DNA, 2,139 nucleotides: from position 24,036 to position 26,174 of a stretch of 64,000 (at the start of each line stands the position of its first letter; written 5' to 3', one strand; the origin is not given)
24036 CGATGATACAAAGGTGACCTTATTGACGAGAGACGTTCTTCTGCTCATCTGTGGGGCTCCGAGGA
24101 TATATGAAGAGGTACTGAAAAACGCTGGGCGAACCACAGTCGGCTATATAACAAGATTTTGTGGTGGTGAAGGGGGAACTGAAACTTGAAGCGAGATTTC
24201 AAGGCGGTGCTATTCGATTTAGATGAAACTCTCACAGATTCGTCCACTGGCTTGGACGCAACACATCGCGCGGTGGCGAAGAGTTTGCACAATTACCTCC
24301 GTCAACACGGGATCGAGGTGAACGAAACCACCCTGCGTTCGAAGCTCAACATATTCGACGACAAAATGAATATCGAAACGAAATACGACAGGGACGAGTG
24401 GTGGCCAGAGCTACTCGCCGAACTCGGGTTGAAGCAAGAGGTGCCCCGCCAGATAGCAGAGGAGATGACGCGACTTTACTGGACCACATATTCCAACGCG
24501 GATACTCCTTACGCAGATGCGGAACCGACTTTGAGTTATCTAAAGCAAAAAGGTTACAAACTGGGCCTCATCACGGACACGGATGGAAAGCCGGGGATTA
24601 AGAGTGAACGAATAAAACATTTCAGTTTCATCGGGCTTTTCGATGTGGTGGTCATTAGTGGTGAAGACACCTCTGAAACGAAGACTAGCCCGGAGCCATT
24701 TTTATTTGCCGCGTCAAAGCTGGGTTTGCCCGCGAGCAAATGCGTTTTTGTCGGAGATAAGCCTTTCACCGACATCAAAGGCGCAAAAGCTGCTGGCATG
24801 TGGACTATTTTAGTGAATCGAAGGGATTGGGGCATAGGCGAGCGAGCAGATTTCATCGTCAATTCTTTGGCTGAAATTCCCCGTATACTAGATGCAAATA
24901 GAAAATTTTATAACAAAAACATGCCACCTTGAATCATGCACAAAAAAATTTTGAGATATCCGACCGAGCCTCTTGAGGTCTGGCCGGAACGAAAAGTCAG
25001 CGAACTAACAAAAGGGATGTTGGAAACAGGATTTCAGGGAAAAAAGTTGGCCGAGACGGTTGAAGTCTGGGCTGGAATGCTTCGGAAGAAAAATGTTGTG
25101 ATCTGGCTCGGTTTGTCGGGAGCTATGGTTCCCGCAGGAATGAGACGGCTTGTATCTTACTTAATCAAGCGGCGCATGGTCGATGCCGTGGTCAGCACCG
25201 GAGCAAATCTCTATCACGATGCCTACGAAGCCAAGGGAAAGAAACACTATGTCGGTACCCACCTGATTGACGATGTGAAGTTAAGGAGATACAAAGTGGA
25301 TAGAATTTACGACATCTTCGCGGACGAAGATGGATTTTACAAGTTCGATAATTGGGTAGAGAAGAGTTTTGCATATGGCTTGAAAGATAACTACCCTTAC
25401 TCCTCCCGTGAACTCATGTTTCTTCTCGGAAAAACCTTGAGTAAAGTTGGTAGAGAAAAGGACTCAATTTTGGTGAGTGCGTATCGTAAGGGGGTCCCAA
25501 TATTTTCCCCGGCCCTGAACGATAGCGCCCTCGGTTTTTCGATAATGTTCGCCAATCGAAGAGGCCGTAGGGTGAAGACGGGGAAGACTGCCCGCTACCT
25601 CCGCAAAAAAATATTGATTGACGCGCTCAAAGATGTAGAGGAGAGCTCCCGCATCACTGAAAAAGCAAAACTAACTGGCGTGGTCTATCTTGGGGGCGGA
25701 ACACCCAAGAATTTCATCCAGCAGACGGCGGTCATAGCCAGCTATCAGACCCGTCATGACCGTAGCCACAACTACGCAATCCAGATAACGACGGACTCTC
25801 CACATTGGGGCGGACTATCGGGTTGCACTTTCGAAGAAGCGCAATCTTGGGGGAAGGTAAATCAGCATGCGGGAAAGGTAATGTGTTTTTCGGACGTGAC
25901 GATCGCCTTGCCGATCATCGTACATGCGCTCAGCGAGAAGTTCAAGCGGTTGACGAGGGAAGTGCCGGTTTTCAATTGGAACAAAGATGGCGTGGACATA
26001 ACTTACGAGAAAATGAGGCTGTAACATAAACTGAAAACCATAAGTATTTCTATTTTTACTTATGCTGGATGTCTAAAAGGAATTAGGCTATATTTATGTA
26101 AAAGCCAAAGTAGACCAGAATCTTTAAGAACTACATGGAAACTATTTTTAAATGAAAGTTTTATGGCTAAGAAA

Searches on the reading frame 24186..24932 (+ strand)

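Call 28: search_protein_families(library=pfam, proteins=[window:24186-24932:+], max_evalue=0.0001)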
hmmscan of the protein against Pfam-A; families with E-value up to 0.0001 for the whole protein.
window:24186-24932:+ (248 aa): 4 families
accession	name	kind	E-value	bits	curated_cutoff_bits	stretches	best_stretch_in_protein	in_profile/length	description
PF00702.32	Hydrolase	-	7.2e-28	98.7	26.4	1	5-204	1-191/191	haloacid dehalogenase-like hydrolase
PF13419.12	HAD_2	-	5.3e-24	85.7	23.8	1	8-210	1-178/178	Haloacid dehalogenase-like hydrolase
PF13242.12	Hydrolase_like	-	1.5e-11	44.5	22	1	166-230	4-74/75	HAD-hyrolase-like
PF09419.16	PGP_phosphatase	-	9.2e-05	22.5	20.4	0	183-211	136-164/168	Mitochondrial PGP phosphatase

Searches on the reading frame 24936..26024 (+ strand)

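Call 28: search_protein_families(library=pfam, proteins=[window:24936-26024:+], max_evalue=0.0001)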
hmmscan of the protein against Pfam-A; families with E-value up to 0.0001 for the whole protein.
window:24936-26024:+ (362 aa): 1 family
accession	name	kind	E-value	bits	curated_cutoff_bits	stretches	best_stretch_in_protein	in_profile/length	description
PF01916.23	DS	-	5.8e-93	311.8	27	1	23-331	1-287/288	Deoxyhypusine synthase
